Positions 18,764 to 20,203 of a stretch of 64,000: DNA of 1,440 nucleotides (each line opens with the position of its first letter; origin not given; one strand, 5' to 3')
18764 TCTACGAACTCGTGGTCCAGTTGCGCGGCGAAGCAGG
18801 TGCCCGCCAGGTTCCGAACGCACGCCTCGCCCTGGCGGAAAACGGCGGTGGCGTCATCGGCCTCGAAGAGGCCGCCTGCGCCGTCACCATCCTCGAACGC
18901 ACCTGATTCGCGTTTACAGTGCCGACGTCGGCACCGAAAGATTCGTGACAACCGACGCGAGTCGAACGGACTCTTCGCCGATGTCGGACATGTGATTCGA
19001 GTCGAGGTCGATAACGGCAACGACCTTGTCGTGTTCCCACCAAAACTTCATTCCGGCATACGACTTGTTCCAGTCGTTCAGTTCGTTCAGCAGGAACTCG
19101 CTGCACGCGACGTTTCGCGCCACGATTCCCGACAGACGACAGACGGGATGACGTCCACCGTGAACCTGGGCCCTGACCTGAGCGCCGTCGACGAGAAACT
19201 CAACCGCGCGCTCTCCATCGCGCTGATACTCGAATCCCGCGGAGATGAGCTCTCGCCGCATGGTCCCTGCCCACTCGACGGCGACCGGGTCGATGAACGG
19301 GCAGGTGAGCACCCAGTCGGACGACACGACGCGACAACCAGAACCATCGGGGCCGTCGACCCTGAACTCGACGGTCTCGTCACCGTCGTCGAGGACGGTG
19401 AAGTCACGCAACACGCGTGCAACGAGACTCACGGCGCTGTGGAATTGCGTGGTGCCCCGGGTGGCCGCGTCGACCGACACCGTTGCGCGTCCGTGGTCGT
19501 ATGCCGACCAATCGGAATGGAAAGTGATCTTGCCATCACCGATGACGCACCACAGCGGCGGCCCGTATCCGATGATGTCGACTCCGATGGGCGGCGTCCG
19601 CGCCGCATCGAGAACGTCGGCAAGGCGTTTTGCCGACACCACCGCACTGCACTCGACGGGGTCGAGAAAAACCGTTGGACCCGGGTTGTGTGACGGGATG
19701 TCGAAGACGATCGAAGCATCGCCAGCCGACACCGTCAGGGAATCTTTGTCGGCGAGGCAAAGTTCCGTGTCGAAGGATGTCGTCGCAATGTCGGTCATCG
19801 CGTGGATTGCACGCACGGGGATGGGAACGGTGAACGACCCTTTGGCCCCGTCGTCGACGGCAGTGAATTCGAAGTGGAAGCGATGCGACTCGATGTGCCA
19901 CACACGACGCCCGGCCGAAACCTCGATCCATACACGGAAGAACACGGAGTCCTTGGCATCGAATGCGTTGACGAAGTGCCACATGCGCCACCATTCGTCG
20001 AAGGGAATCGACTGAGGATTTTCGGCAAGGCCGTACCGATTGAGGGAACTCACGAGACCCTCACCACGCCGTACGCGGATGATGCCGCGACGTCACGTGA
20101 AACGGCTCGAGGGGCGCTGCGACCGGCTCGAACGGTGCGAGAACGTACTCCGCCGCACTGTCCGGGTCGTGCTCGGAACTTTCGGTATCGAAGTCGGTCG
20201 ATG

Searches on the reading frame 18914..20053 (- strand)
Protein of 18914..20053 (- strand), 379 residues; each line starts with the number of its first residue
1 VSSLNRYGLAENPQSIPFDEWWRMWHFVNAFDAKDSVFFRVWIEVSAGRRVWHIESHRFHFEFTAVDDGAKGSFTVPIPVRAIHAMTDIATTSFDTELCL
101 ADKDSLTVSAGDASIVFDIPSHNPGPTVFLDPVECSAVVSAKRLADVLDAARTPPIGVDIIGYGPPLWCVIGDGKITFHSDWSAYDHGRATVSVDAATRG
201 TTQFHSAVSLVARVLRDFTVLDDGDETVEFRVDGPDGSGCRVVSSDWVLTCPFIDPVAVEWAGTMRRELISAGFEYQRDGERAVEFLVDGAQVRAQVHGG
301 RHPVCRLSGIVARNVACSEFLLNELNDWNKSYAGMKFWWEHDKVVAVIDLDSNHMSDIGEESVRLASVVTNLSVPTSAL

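Call 7: search_protein_families(library=pfam, proteins=[window:18914-20053:-], max_evalue=0.01)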
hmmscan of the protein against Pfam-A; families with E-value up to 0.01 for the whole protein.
window:18914-20053:- (379 aa): 2 families
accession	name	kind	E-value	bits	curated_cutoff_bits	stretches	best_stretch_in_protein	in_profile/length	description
PF22551.1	TY-Chap1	-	5e-06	26.6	27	1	273-353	16-95/132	T3SS (YopN, CesT) and YbjN peptide-binding chaperone 1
PF10722.14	YbjN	-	0.00012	22.7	22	1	271-352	11-97/126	Putative bacterial sensory transduction regulator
